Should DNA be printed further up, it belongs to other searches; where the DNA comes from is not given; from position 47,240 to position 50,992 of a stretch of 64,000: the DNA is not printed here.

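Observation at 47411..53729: Novel ~18-aa 'NGN-x-IG-x-V' tandem-repeat domain: ~950 aa inside VirB10 and a free-standing 1144-aa paralog upstream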

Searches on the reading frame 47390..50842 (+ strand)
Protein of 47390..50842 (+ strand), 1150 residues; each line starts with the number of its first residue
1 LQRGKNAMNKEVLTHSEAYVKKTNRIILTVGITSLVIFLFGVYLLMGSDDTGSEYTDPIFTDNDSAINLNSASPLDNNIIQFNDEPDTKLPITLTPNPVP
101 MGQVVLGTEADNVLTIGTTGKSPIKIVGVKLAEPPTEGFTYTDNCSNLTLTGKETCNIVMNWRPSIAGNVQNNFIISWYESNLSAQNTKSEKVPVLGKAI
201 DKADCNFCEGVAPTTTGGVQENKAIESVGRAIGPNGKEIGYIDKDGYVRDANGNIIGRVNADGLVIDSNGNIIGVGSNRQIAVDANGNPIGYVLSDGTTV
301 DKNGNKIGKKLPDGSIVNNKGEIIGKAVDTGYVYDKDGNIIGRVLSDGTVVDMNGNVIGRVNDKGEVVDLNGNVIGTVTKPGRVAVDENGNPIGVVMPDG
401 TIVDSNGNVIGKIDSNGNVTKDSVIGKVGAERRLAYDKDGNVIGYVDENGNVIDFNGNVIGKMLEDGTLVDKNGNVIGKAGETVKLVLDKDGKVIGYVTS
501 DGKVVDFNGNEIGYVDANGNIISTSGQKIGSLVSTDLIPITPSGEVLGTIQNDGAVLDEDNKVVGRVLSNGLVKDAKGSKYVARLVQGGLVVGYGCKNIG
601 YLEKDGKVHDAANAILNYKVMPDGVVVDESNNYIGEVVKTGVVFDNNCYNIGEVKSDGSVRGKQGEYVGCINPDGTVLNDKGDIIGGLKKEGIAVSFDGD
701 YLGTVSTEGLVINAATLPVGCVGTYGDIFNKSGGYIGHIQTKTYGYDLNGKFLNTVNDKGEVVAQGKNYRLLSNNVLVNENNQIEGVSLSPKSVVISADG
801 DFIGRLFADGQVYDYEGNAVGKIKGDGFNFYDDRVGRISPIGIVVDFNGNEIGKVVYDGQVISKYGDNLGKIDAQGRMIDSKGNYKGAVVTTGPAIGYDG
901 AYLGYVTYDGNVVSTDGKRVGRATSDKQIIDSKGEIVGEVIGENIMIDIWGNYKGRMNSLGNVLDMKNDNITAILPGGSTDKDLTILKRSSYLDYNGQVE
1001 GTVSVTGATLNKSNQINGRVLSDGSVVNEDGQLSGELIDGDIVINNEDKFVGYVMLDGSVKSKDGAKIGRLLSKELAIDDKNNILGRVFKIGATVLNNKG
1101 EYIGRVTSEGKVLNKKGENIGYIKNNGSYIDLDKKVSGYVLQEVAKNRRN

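Call 5: search_protein_families(library=pfam, proteins=[window:47390-50842:+], max_evalue=0.01)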
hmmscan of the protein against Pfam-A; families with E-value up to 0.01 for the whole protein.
window:47390-50842:+ (1150 aa): 5 families
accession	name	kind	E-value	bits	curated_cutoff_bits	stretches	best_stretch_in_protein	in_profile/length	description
PF21785.3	Bflower_2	-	2.3e-63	211.4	38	9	422-516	9-97/112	5-fold beta-flower protein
PF12396.14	DUF3659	-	1.3e-28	99.1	24.8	2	330-379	11-56/61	Protein of unknown function (DUF3659)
PF21784.3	Bflower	-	1.4e-26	93.5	25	3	434-478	19-61/116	4-fold beta flower protein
PF04519.19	Bactofilin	-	4.9e-05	23.9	27.9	0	993-1037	52-97/98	Polymer-forming cytoskeletal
PF15780.11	ASH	-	0.00056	20.5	27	1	99-171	14-83/98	Abnormal spindle-like microcephaly-assoc'd, ASPM-SPD-2-Hydin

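Call 9: search_solved_structures(query=window:48050-50842:+, max_evalue=1, show_alignments=2)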
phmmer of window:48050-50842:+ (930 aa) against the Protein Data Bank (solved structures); distinct sequences matched with E-value up to 1: 0.

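Call 21: find_homologous_proteins(query=window:47411-50842:+, max_evalue=0.00001)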
Query window:47411-50842:+ (1143 aa): 1087 proteins with E <= 0.00001 among 8000 candidates; the best 120 are listed.
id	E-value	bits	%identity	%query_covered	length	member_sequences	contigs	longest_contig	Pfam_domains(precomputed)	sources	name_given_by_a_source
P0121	0.0e+0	1322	42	80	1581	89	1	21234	PF21784.4,PF05593.20,PF12396.15,PF21785.4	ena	-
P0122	0.0e+0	1223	49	100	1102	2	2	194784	PF21784.4,PF05593.20,PF12396.15,PF21785.4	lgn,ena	-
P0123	0.0e+0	1216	48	100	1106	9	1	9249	PF21784.4,PF05593.20,PF12396.15,PF21785.4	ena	-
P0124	0.0e+0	1213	49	100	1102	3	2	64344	PF15780.12,PF21784.4,PF05593.20,PF12396.15,PF21785.4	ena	-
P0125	0.0e+0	1213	36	99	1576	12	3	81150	PF21784.4,PF05593.20,PF12396.15,PF21785.4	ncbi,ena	-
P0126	0.0e+0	1207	47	100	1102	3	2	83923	PF21784.4,PF05593.20,PF12396.15,PF21785.4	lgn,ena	-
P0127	0.0e+0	1189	43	80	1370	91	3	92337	PF21784.4,PF05593.20,PF12396.15,PF21785.4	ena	-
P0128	0.0e+0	1176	42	80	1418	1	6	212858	PF21784.4,PF05593.20,PF12396.15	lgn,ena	-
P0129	0.0e+0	1172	46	100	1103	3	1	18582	PF21784.4,PF05593.20,PF12396.15,PF21785.4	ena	-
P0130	0.0e+0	1168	43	80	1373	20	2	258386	PF21784.4,PF05593.20,PF12396.15,PF21785.4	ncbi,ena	-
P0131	0.0e+0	1123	46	100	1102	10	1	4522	PF21784.4,PF05593.20,PF12396.15,PF21785.4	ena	-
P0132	0.0e+0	1117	42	100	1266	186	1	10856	PF21784.4,PF05593.20,PF12396.15,PF21785.4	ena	-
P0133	0.0e+0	1109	41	100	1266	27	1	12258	PF21784.4,PF05593.20,PF12396.15,PF21785.4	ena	-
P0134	0.0e+0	1106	47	92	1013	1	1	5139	PF21784.4,PF05593.20,PF12396.15,PF21785.4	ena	-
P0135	0.0e+0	1097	41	80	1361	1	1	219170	PF21784.4,PF05593.20,PF12396.15,PF21785.4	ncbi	-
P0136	0.0e+0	1095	40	100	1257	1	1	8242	PF21784.4,PF05593.20,PF12396.15,PF21785.4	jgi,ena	-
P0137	0.0e+0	1094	41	100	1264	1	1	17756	PF21784.4,PF05593.20,PF12396.15,PF21785.4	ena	-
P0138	0.0e+0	1088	43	100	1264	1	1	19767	PF21784.4,PF05593.20,PF12396.15,PF21785.4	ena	-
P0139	0.0e+0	1085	41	80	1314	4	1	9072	PF21784.4,PF05593.20,PF12396.15,PF21785.4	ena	-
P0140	0.0e+0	1081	37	99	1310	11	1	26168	PF21784.4,PF05593.20,PF12396.15,PF21785.4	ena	-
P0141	0.0e+0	1080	40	80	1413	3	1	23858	PF21784.4,PF05593.20,PF12396.15,PF21785.4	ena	-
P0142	0.0e+0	1079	40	100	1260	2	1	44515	PF21784.4,PF05593.20,PF12396.15,PF21785.4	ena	-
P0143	0.0e+0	1061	38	80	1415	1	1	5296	PF21784.4,PF05593.20,PF12396.15,PF21785.4,PF15535.13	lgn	-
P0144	0.0e+0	1049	40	100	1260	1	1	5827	PF21784.4,PF05593.20,PF12396.15,PF21785.4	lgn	-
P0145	0.0e+0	1046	40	100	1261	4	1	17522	PF21784.4,PF05593.20,PF12396.15,PF21785.4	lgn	-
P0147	0.0e+0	1037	35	99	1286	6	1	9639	PF21784.4,PF05593.20,PF12396.15,PF21785.4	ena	-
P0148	0.0e+0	1029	40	100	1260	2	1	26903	PF21784.4,PF05593.20,PF12396.15,PF21785.4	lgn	-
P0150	1.1e-296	1005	45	100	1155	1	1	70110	PF21784.4,PF05593.20,PF12396.15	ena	-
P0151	6.0e-291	986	43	100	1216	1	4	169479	PF21784.4,PF05593.20,PF12396.15,PF21785.4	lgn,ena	-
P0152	7.0e-281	953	43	100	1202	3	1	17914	PF21784.4,PF05593.20,PF12396.15,PF21785.4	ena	-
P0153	1.7e-278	945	43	100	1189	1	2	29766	PF21784.4,PF05593.20,PF12396.15,PF21785.4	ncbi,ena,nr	ncbi:MAG: DUF3659 domain-containing protein [Alphaproteobacteria bacterium]|nr:DUF3659 domain-contai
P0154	2.5e-257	875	45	81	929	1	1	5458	PF21784.4,PF05593.20,PF12396.15,PF21785.4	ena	-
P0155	6.7e-238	810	62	48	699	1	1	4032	PF20606.4,PF21784.4,PF05593.20,PF12396.15,PF21785.4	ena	-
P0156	2.0e-223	762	67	47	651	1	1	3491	PF21784.4,PF05593.20,PF12396.15,PF21785.4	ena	-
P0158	1.7e-204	700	50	53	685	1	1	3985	PF21784.4,PF05593.20,PF12396.15,PF21785.4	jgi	-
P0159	7.9e-177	608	29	84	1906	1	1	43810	PF21784.4,PF05593.20,PF12396.15,PF21785.4,PF03743.20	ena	-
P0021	2.9e-164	567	28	71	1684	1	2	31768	PF21784.4,PF05593.20,PF12396.15,PF21785.4,PF03743.20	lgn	-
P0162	9.4e-156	538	41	67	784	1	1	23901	PF21784.4,PF05593.20,PF12396.15,PF21785.4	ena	-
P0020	5.2e-154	533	26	82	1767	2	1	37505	PF21784.4,PF05593.20,PF12396.15,PF21785.4,PF03743.20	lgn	-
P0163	4.7e-134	466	24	80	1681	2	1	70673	PF21784.4,PF05593.20,PF12396.15,PF21785.4,PF03743.20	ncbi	-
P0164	2.5e-128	447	26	80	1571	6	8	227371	PF21784.4,PF05593.20,PF12396.15,PF21785.4,PF03743.20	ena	-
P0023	2.2e-126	441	26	78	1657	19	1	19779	PF21784.4,PF05593.20,PF12396.15,PF21785.4,PF03743.20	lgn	-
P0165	4.1e-126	440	31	74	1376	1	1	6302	PF21784.4,PF05593.20,PF12396.15,PF21785.4,PF03743.20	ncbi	-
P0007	8.2e-118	413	26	80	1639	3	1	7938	PF21784.4,PF05593.20,PF12396.15,PF21785.4,PF03743.20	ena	-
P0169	1.0e-112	396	27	78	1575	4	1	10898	PF21784.4,PF05593.20,PF12396.15,PF21785.4,PF03743.20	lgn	-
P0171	2.4e-110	388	26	83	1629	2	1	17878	PF21784.4,PF05593.20,PF12396.15,PF21785.4,PF03743.20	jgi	jgi:YD repeat-containing protein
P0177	4.3e-108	380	25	80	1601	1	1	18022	PF21784.4,PF05593.20,PF12396.15,PF21785.4,PF03743.20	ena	-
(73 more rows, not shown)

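Call 42: predict_structure(alignment_id=A1)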
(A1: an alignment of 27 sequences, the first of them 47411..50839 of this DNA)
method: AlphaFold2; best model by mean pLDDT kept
length: 1143 residues; sequences in the alignment: 27
mean_pLDDT: 81.1   pTM: 0.69
mean pLDDT of the five models: 81.1, 79.3, 78.0, 74.5, 72.6
residues with pLDDT >= 90: 299; 70-90: 711; 50-70: 57; < 50: 76
segments of 3 or more residues with pLDDT < 50: 1-11, 39-81, 201-217, 1140-1143
pLDDT, mean of each block of 10 residues (from residue 1): 35 61 81 64 28 27 30 28 73 79 84 79 84 87 83 84 84 76 87 63 33 42 81 82 83 78 80 77 79 79 76 73 72 72 77 77 76 82 85 80 77 82 90 86 85 89 87 90 83 83 80 77 83 93 89 90 88 90 89 87 83 93 91 82 83 83 90 87 82 78 80 87 88 87 89 78 84 89 92 93 92 91 91 92 90 89 93 91 92 89 89 92 89 89 89 87 84 83 89 90 88 89 89 91 92 90 89 91 90 86 88 91 91 68 36
secondary structure, 60 per line:
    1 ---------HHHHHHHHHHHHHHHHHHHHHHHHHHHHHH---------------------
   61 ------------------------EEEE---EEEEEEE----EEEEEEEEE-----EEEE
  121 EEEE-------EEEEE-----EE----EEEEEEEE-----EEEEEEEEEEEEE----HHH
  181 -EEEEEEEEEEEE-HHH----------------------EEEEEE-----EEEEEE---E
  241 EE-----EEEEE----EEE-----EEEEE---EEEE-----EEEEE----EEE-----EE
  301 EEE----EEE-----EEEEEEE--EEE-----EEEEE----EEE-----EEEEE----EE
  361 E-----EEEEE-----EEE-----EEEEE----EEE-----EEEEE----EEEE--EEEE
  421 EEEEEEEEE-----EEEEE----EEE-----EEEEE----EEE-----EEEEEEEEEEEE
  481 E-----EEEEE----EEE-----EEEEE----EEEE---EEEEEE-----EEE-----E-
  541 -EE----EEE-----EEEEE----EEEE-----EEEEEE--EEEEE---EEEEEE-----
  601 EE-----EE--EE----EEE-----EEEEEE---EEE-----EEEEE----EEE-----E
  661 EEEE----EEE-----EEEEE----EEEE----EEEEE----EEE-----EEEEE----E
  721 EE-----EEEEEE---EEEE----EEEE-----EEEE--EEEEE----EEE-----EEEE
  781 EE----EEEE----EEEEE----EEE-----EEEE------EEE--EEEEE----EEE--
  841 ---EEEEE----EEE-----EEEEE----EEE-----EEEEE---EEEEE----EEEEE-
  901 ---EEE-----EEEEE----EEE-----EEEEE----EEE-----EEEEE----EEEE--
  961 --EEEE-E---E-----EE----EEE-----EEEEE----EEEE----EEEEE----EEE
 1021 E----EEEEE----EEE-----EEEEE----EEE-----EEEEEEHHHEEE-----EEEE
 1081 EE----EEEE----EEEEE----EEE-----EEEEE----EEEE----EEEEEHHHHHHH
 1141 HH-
elements in order (helices of 4 or more, strands of 3 or more residues): H10-39 E85-88 E92-98 E103-111 E117-124 E132-136 E148-155 E161-173 E182-193 E220-225 E231-236 E240-242 E248-252 E257-259 E265-269 E273-276 E282-286 E291-293 E299-303 E308-310 E316-322 E325-327 E333-337 E342-344 E350-354 E359-361 E367-371 E377-379 E385-389 E394-396 E402-406 E411-414 E417-429 E435-439 E444-446 E452-456 E461-463 E469-481 E487-491 E496-498 E504-508 E513-516 E520-525 E531-533 E548-550 E556-560 E565-568 E574-579 E582-586 E590-595 E618-620 E626-631 E635-637 E643-647 E652-654 E660-664 E669-671 E677-681 E686-689 E694-698 E703-705 E711-715 E720-722 E728-733 E737-740 E745-748 E754-757 E760-764 E769-771 E777-782 E787-790 E795-799 E804-806 E812-815 E822-824 E827-831 E836-838 E844-848 E853-855 E861-865 E870-872 E878-882 E886-890 E895-899 E904-906 E912-916 E921-923 E929-933 E938-940 E946-950 E955-958 E963-966 E984-986 E992-996 E1001-1004 E1009-1013 E1018-1021 E1026-1030 E1035-1037 E1043-1047 E1052-1054 E1060-1065 E1069-1071 E1077-1082 E1087-1090 E1095-1099 E1104-1106 E1112-1116 E1121-1124 E1129-1133 H1134-1142

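Call 45: fold_search(model_id=the predicted structure, library=pdb)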
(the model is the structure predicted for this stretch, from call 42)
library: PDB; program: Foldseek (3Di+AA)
matches with E <= 10: 1831; with E <= 0.001: 224
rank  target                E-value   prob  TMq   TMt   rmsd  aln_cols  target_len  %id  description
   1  6fvi                  7.1e-08  1.00  0.10  0.63   3.6       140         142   11  ASH / PapD-like domain of human CEP192 (PapD-like domain 7) (released 2019-03-20)
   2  5xyr                  1.9e-07  0.54  0.09  0.09  33.1      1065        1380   11  Crystal structure of a serine protease from Streptococcus species (released 2018-08-08)
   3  7som_J                2.2e-07  1.00  0.08  0.14   4.4       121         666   11  Ciliary C2 central pair apparatus isolated from Chlamydomonas reinhardtii (released 2022-04-13)
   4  7sqc_T0               2.2e-07  1.00  0.08  0.17   7.2       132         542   17  Ciliary C1 central pair apparatus isolated from Chlamydomonas reinhardtii (released 2022-04-13)
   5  7sqc_O0               2.5e-07  1.00  0.08  0.08   4.8       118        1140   18  Ciliary C1 central pair apparatus isolated from Chlamydomonas reinhardtii (released 2022-04-13)
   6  4aq1_A                2.5e-07  0.98  0.09  0.12  22.6       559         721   12  Structure of the SbsB S-layer protein of Geobacillus stearothermophilus PV72p2 in complex with nanobody KB6 (released 2012-06-13)
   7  7edd                  3.0e-07  0.47  0.09  0.08  33.5      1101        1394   11  Crystal structure of a serine protease from Streptococcus pyogenes (released 2021-05-12)
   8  7sqc_T2               3.2e-07  1.00  0.08  0.17   8.4       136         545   18  Ciliary C1 central pair apparatus isolated from Chlamydomonas reinhardtii (released 2022-04-13)
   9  9ijj_h                3.6e-07  1.00  0.08  0.06   4.0       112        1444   13  In situ structure of the central apparatus in mouse sperm axoneme. (released 2025-06-04)
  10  4aq1_C                4.9e-07  0.97  0.08  0.13  22.2       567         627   11  Structure of the SbsB S-layer protein of Geobacillus stearothermophilus PV72p2 in complex with nanobody KB6 (released 2012-06-13)
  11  7sqc_T1               5.2e-07  1.00  0.08  0.15   7.6       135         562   18  Ciliary C1 central pair apparatus isolated from Chlamydomonas reinhardtii (released 2022-04-13)
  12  5xya                  6.2e-07  0.44  0.10  0.09  34.0      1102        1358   11  Crystal structure of a serine protease from Streptococcus species (released 2018-08-08)
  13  4lk4                  7.5e-07  1.00  0.09  0.29   2.4       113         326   17  Structure of Vibrio cholerae VesB protease (released 2014-02-05)
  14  3qbt_F                8.4e-07  1.00  0.08  0.49   4.4       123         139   12  Crystal structure of OCRL1 540-678 in complex with Rab8a:GppNHp (released 2011-03-23)
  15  7sqc_O1               9.5e-07  1.00  0.09  0.15   2.6       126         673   17  Ciliary C1 central pair apparatus isolated from Chlamydomonas reinhardtii (released 2022-04-13)
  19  2e6j_MODEL_1_A        1.7e-06  1.00  0.08  0.70   3.1       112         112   14  Solution structure of the C-terminal PapD-like domain from human HYDIN protein (released 2007-07-03)
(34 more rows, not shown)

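Call 53: search_protein_families(library=ncbifam, proteins=[window:47411-50842:+], max_evalue=0.01)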
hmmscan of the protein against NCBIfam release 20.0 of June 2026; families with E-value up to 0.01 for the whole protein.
window:47411-50842:+ (1143 aa): 4 families
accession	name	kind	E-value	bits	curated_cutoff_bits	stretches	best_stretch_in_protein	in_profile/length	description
TIGR01643.1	YD_repeat_2x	repeat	4.7e-10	39.5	15.8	0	227-256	3-36/42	YD repeat-containing protein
NF012200.0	choice_anch_D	domain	5.6e-07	30.1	45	1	85-168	17-100/108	choice-of-anchor D domain-containing protein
NF045527.1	LegT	equivalog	0.00031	19.3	1200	1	123-175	47-98/776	Dot/Icm T4SS effector LegT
NF033580.1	transpos_IS5_3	equivalog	0.0083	15.7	110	0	267-297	125-155/258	IS5 family transposase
